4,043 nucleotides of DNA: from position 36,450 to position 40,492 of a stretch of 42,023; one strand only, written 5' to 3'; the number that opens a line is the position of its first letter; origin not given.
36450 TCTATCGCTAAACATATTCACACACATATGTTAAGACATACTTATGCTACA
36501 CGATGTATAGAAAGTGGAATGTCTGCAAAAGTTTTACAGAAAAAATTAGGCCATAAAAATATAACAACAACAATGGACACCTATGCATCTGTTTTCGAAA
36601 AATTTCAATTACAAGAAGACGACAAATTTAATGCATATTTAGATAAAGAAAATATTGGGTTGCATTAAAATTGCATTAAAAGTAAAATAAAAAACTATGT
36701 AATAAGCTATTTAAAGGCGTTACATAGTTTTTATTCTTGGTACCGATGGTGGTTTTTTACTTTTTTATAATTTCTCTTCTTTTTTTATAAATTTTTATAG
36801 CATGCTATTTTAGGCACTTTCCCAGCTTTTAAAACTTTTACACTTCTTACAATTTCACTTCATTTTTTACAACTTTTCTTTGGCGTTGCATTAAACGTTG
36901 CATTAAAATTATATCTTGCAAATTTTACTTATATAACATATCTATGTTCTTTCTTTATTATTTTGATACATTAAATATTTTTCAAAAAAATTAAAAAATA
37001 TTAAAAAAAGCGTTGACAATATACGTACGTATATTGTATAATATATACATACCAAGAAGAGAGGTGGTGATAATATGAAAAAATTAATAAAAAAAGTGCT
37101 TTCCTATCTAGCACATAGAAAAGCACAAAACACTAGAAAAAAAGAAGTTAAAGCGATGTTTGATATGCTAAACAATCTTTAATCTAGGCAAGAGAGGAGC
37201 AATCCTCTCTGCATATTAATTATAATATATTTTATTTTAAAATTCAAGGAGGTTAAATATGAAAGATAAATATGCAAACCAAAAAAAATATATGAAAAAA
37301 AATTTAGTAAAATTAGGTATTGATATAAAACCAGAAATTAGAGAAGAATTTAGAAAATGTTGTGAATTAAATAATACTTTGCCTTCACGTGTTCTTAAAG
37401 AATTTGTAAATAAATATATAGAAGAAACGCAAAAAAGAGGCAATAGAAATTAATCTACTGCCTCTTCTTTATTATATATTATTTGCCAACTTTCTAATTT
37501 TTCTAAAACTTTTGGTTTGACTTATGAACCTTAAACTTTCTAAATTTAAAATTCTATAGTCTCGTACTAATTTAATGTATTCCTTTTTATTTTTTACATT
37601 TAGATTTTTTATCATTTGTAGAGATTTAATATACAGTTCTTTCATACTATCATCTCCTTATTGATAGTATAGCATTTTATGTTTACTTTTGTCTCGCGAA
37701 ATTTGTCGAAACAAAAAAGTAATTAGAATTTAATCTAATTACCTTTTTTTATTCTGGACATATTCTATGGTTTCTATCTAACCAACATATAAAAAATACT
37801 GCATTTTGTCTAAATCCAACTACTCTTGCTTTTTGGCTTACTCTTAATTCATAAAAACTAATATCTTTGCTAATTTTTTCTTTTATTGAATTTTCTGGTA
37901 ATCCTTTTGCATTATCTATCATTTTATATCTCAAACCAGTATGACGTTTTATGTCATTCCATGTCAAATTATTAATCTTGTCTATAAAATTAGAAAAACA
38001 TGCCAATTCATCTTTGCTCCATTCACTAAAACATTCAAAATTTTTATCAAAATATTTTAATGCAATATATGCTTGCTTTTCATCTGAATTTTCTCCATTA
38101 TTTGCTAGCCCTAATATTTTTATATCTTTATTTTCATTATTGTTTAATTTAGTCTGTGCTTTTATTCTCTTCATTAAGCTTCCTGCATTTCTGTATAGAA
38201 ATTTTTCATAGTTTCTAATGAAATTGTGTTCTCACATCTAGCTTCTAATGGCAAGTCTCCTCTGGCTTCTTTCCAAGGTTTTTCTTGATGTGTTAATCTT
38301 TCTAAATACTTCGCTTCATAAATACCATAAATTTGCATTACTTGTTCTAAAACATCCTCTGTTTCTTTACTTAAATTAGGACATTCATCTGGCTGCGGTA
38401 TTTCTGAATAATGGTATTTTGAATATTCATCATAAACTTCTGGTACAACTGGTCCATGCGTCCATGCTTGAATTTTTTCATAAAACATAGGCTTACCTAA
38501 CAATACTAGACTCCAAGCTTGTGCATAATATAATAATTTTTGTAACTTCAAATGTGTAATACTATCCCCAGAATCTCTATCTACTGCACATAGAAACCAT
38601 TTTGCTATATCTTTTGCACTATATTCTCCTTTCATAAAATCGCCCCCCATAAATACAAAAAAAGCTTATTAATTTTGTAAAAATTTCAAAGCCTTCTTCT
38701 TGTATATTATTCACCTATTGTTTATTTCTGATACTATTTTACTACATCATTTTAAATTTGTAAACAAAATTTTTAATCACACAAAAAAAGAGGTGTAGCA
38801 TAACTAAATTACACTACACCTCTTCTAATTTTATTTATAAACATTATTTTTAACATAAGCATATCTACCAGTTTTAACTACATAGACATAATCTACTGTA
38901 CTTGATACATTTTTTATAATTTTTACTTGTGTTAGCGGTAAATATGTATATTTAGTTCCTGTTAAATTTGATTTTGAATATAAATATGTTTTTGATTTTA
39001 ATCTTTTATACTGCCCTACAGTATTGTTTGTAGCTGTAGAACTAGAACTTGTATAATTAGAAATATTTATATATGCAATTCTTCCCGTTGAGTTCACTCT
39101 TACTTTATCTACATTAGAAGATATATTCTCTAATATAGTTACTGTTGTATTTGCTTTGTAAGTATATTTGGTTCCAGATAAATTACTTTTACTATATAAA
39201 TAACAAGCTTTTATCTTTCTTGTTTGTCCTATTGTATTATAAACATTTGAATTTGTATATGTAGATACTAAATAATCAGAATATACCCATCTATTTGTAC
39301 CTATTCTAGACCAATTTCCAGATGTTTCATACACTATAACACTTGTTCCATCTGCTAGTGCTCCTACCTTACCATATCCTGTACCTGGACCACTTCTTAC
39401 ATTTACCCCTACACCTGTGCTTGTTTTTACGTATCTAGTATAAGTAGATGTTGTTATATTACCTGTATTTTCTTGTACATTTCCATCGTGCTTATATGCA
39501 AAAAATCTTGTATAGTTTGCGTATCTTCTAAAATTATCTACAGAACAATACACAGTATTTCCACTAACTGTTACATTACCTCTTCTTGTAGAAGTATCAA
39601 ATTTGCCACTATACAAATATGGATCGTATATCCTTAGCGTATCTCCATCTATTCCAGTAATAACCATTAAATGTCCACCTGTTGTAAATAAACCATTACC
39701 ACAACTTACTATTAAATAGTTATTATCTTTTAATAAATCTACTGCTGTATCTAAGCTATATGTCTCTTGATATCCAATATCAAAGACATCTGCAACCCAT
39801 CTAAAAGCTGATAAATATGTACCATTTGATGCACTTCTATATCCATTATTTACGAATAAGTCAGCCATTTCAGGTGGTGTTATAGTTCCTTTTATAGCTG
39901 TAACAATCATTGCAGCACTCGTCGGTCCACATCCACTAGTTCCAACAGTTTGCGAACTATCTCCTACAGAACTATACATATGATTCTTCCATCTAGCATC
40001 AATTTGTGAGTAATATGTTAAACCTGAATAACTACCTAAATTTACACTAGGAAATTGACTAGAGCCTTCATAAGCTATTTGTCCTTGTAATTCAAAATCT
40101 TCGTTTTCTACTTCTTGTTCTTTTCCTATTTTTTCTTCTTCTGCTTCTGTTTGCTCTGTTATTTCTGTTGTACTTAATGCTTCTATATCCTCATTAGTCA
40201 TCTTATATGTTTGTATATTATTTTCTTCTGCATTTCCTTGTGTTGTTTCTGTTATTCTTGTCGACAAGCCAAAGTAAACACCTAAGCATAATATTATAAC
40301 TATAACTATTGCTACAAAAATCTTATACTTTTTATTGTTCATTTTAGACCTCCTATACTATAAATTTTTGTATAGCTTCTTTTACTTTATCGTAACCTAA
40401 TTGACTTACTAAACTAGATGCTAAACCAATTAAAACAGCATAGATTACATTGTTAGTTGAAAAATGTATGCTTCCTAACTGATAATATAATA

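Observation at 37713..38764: Self-contained PanA (DUF4065/Panacea)-type antitoxin plus an unknown 141-aa partner, between the lysis cassette and attP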

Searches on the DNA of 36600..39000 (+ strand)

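Call 13: search_dna_similar(query=window:37400-38900:+, collection=phages, mode=distant, max_rows=20)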
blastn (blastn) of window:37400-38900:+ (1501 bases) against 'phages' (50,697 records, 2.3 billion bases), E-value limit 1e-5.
No match.

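Call 68: search_rna_families(source=window, start=36600, end=39000, threshold=evalue, max_evalue=1)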
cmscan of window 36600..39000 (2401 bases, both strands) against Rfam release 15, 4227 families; matches with E-value up to 1: 5.
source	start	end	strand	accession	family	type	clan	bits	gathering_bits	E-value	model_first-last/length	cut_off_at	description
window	38738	38804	-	RF03640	mir-3747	Gene; miRNA;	-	24.6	63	0.057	1-67/67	no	mir-3747 microRNA precursor family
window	37087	37154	-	RF04177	BTnc201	Gene; sRNA;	-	24.4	105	0.22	1-99/99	no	Bacteroides sRNA BTnc201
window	38197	38283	+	RF02701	PsrR1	Gene; sRNA;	-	24.2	42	0.12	1-79/79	no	Photosynthesis regulatory RNA1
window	37693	37770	-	RF00823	lsy-6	Gene; miRNA;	-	19.7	60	0.71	1-74/74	no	lsy-6 microRNA precursor family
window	37432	37470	-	RF00084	CsrC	Gene; sRNA;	CL00106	19.1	61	0.0054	208-244/255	no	CsrC RNA family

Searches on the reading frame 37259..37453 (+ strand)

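Call 3: search_protein_families(library=pfam, proteins=[window:37259-37453:+], max_evalue=1)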
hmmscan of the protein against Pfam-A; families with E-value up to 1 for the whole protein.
window:37259-37453:+ (64 aa): 0 families

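Call 4: search_protein_families(library=ncbifam, proteins=[window:37259-37453:+], max_evalue=1)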
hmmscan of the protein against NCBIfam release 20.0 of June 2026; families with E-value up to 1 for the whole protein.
window:37259-37453:+ (64 aa): 1 family
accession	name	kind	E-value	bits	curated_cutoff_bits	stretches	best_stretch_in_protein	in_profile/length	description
NF038235.1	retron_Ec48_2TM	equivalog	0.067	12.7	65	1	4-51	170-217/219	retron Ec48 family effector membrane protein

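Call 5: search_protein_families(library=phrogs, proteins=[window:37259-37453:+], max_evalue=1)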
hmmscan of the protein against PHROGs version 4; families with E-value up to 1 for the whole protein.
window:37259-37453:+ (64 aa): 5 families
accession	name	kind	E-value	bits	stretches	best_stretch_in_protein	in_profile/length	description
phrog_582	-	transcription regulation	0.00015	23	1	6-60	47-101/105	Arc-like repressor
phrog_4452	-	DNA, RNA and nucleotide metabolism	0.005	17.9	1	8-59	19-71/72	anti-restriction nuclease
phrog_19878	-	unknown function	0.025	16.1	1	16-56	2-42/65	-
phrog_3180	-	transcription regulation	0.065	14.2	1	23-59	12-48/50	Arc-like repressor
phrog_20069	-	unknown function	0.16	13.2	1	2-28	38-64/119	-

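Call 6: search_protein_families(library=padloc, proteins=[window:37259-37453:+], max_evalue=1)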
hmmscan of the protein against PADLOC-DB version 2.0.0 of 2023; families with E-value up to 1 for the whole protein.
window:37259-37453:+ (64 aa): 1 family
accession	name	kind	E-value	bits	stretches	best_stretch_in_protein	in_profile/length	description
PDLC02912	2TM_IV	-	0.021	12.2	1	4-57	175-229/235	-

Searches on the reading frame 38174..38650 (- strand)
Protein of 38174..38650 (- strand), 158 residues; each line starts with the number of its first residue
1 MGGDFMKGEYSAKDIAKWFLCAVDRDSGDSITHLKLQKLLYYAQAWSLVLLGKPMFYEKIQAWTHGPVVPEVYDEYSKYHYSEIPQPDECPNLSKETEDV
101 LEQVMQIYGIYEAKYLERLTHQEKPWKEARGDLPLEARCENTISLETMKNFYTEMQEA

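Call 3: search_protein_families(library=pfam, proteins=[window:38174-38650:-], max_evalue=1)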
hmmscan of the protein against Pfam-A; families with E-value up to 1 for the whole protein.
window:38174-38650:- (158 aa): 1 family
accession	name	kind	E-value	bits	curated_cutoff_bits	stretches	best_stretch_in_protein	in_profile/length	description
PF13274.11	SocA_Panacea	-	4.2e-23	82.8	25.7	1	36-127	1-113/113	Antitoxin SocA-like, Panacea domain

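Call 4: search_protein_families(library=ncbifam, proteins=[window:38174-38650:-], max_evalue=1)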
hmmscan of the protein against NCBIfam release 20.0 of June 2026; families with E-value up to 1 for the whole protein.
window:38174-38650:- (158 aa): 1 family
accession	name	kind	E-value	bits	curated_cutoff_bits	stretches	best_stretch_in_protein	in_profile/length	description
NF047745.1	SocA_antitoxin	equivalog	2.3e-17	63.2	190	1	13-103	4-93/176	type VI toxin-antitoxin system SocA family antitoxin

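Call 5: search_protein_families(library=phrogs, proteins=[window:38174-38650:-], max_evalue=1)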
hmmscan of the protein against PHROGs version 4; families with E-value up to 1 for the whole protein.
window:38174-38650:- (158 aa): 4 families
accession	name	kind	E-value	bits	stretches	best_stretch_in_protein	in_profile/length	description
phrog_1281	-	unknown function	6.5e-51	173.8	1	6-157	4-155/195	-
phrog_10390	-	unknown function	1.9e-38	133.7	1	10-157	149-296/299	-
phrog_23324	-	unknown function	0.2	13.1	1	68-82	35-49/77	-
phrog_20238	-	unknown function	0.21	13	1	9-66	18-75/93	-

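Call 6: search_protein_families(library=padloc, proteins=[window:38174-38650:-], max_evalue=1)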
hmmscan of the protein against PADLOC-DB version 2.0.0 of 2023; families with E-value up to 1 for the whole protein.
window:38174-38650:- (158 aa): 1 family
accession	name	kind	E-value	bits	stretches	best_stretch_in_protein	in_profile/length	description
PDLC04446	PDC-M13C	-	0.029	12.5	1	61-84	28-51/69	-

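Call 23: search_solved_structures(query=window:38174-38650:-, max_evalue=1)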
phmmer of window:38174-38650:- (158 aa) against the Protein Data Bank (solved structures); distinct sequences matched with E-value up to 1: 0.

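Call 37: list_cluster_members(proteins=[P0034, P0033, P0036, P0009, P0001, window:38174-38635:-])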
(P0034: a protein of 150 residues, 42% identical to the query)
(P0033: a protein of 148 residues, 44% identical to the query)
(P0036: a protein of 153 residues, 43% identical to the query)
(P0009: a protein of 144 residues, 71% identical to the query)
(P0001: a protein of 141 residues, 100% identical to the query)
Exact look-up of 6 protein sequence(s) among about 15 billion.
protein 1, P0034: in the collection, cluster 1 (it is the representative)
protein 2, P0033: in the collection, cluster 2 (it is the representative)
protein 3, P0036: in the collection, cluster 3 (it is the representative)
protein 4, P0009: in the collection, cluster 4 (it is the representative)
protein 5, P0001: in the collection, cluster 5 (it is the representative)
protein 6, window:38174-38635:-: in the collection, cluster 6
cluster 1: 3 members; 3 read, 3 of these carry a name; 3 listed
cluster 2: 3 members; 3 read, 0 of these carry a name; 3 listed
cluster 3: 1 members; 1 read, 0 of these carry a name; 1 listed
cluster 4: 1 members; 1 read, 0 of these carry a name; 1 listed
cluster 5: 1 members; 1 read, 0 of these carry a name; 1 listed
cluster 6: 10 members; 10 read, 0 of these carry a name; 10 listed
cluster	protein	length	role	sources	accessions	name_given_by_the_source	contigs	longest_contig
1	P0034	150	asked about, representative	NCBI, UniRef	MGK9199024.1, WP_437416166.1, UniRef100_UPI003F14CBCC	hypothetical protein [Sinorhizobium meliloti] | hypothetical protein n=1 Tax=Rhizobium meliloti TaxID=382 RepID=UPI003F14CBCC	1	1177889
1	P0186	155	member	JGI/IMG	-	hypothetical protein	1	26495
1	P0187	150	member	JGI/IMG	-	G3E family GTPase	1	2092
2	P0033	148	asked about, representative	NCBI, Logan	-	-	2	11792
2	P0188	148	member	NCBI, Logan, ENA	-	-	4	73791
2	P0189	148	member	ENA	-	-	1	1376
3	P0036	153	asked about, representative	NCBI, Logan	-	-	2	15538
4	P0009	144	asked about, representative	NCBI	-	-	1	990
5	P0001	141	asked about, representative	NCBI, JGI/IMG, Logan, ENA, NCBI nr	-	-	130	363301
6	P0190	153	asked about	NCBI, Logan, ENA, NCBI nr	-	-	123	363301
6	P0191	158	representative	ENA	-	-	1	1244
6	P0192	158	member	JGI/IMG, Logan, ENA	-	-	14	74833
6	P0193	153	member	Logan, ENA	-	-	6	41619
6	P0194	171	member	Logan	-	-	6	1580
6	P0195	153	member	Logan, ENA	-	-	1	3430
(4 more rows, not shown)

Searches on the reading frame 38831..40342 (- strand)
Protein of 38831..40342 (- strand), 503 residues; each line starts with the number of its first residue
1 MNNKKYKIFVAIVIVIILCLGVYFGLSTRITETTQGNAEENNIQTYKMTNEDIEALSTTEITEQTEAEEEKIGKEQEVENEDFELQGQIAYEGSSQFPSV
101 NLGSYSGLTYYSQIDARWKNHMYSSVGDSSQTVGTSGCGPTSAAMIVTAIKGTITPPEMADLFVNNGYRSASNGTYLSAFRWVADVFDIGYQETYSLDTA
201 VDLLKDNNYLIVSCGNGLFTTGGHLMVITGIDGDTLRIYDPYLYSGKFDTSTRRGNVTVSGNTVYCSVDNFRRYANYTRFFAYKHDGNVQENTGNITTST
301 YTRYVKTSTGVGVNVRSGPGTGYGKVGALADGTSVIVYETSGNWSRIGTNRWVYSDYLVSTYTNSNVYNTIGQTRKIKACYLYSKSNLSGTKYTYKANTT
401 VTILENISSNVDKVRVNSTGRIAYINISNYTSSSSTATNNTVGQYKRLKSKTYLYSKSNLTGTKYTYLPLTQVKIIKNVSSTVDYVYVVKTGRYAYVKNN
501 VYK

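Call 58: list_cluster_members(proteins=[L001:15740-17284:+, L001:17343-18536:+, L004:13295-14746:+, L004:16645-17421:+, window:38831-40342:-, window:35502-36668:+])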
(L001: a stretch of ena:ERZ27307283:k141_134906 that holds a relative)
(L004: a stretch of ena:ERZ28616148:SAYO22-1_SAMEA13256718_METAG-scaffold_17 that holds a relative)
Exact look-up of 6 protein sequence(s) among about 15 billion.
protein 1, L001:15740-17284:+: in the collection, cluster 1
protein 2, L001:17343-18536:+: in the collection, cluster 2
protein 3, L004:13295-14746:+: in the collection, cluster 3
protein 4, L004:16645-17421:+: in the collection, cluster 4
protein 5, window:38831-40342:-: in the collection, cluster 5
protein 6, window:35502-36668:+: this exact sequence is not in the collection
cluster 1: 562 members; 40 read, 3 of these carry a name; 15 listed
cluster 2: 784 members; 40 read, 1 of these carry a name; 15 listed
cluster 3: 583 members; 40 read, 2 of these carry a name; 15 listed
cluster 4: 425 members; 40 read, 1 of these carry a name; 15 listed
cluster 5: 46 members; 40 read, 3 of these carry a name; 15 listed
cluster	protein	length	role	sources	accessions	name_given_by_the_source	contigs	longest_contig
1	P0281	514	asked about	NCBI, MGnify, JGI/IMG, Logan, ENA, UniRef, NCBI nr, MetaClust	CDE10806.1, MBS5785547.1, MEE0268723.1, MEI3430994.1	uDP-N-acetylmuramoyl-tripeptide--D-alanyl-D-alanine ligase [Clostridium sp. CAG:354] | FL=1 | UDP-N-acetylmuramoyl-tripeptide--D-alanyl-D-alanine ligase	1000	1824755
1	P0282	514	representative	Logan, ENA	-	-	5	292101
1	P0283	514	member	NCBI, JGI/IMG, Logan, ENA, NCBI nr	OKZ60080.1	MAG: hypothetical protein BHV96_04835 [Clostridium sp. CAG:354_28_25]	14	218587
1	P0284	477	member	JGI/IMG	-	UDP-N-acetylmuramoyl-tripeptide--D-alanyl-D-alanine ligase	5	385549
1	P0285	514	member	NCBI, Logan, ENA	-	-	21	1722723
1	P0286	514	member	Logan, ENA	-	-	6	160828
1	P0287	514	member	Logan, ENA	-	-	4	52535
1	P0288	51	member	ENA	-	-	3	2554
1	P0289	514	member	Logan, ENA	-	-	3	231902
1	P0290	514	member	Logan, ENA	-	-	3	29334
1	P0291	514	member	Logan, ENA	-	-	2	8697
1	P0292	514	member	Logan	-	-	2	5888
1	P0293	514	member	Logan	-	-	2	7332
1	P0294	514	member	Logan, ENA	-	-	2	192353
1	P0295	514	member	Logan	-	-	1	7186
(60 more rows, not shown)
